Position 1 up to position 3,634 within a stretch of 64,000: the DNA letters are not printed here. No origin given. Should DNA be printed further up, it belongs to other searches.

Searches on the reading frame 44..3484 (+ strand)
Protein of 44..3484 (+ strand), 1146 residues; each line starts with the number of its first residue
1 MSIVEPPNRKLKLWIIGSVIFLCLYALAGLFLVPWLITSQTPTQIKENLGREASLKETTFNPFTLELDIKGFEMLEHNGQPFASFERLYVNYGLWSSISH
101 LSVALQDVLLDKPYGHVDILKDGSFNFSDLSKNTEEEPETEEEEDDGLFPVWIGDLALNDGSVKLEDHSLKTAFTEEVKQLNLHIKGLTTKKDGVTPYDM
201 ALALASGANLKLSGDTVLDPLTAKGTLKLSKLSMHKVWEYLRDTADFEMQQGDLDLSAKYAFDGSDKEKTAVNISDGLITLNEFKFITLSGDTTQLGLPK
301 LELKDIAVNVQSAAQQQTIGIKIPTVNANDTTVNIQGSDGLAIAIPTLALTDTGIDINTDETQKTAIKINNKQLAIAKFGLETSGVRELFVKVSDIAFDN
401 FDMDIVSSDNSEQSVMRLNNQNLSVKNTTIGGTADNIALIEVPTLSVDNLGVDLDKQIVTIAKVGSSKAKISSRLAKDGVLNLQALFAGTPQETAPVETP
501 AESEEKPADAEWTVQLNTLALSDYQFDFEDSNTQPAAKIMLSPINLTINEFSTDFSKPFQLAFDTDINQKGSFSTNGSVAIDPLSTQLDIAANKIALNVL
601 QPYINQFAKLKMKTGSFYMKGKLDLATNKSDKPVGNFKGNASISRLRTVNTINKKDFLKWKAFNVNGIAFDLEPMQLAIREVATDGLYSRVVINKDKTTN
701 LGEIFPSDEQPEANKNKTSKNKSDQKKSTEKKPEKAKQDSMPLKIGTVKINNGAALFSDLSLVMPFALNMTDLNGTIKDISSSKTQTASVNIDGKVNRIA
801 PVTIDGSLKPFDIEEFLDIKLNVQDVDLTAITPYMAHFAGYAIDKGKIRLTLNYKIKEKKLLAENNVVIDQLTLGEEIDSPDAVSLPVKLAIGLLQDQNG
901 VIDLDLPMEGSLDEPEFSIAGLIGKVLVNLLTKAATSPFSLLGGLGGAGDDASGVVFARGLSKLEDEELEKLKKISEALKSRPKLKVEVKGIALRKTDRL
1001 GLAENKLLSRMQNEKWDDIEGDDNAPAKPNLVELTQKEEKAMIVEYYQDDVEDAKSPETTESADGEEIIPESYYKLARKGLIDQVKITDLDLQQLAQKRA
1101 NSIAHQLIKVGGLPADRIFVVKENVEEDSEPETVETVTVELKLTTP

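Call 20: search_protein_families(library=ncbifam, proteins=[window:44-3484:+])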
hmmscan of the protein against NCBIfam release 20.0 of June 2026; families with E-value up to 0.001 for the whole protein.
window:44-3484:+ (1146 aa): 0 families

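Call 47: search_protein_families(library=pfam, proteins=[window:44-3484:+], max_evalue=0.00001)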
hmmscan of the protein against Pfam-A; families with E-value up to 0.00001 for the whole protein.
window:44-3484:+ (1146 aa): 2 families
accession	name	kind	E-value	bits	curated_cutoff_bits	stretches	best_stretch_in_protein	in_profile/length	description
PF05359.17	DUF748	-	3.5e-268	893.2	50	1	8-1118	11-1037/1037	Domain of Unknown Function (DUF748)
PF00691.25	OmpA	-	9.7e-08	32.7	27.2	0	1093-1121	50-77/98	OmpA family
